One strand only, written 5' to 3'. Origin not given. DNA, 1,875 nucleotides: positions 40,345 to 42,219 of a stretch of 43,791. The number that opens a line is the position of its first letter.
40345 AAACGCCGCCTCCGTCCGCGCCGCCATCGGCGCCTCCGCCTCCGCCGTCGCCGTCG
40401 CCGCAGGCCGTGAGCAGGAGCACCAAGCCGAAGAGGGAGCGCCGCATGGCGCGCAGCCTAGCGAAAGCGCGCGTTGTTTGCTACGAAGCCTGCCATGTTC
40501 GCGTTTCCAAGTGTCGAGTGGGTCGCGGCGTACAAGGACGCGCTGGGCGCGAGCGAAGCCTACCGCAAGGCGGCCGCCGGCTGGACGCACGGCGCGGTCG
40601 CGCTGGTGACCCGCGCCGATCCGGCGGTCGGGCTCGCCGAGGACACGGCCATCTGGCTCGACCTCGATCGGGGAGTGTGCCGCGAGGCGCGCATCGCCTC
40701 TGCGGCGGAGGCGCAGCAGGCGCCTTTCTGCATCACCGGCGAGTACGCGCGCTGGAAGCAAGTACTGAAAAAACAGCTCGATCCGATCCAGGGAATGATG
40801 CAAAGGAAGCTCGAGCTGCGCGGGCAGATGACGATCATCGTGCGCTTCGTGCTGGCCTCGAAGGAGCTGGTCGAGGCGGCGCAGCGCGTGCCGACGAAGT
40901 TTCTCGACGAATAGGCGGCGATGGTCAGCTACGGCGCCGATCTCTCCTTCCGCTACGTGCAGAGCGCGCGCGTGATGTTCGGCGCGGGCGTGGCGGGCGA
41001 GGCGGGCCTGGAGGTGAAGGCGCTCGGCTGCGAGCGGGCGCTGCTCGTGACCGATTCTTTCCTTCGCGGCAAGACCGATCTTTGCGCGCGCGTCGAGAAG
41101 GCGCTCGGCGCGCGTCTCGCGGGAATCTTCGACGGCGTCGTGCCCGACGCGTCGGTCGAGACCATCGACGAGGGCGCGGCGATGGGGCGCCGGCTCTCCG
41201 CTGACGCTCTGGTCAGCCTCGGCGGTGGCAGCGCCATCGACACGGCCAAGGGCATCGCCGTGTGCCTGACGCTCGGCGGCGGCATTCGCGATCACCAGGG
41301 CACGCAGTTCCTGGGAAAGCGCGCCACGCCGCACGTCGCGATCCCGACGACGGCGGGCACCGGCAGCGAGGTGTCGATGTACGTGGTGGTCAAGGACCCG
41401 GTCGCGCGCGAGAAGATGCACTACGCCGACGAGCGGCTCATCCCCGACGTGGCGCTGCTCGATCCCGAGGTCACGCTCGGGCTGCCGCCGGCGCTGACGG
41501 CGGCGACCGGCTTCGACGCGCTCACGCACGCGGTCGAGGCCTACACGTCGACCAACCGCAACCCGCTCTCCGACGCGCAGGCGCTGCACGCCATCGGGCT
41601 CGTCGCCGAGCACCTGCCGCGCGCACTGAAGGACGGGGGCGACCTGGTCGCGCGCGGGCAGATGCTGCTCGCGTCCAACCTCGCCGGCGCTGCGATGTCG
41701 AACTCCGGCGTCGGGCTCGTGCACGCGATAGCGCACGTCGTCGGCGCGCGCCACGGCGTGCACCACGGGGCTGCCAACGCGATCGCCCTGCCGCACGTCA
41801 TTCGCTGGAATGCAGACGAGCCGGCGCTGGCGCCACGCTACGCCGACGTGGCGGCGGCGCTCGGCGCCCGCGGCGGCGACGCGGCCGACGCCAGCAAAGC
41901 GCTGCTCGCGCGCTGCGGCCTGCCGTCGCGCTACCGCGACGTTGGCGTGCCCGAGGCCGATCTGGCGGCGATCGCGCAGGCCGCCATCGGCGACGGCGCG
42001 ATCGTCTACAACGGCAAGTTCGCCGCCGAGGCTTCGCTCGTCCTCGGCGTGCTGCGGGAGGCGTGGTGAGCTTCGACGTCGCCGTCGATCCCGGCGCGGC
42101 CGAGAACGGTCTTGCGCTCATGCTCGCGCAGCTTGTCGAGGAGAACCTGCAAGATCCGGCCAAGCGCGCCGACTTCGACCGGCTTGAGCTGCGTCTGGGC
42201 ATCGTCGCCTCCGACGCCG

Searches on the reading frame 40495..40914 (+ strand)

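Call 24: search_protein_families(library=pfam, proteins=[window:40495-40914:+], max_evalue=0.001)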
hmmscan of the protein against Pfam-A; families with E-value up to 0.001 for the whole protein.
window:40495-40914:+ (139 aa): 1 family
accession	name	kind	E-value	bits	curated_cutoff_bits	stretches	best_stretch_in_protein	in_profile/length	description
PF02036.22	SCP2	-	3.3e-07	31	21.3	1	50-114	31-92/101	SCP-2 sterol transfer family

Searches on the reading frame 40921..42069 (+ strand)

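Call 24: search_protein_families(library=pfam, proteins=[window:40921-42069:+], max_evalue=0.001)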
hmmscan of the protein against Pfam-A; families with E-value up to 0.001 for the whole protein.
window:40921-42069:+ (382 aa): 3 families
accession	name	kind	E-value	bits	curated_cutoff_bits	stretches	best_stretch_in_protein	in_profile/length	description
PF25137.1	ADH_Fe_C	-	2.3e-47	161.6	27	1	193-365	1-178/194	Fe-containing alcohol dehydrogenase family, C-terminal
PF00465.25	Fe-ADH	-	1.8e-43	148.5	31.3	1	16-182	2-168/168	Iron-containing alcohol dehydrogenase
PF13685.12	Fe-ADH_2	-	9.9e-07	29.3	28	1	20-114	2-95/149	Iron-containing alcohol dehydrogenase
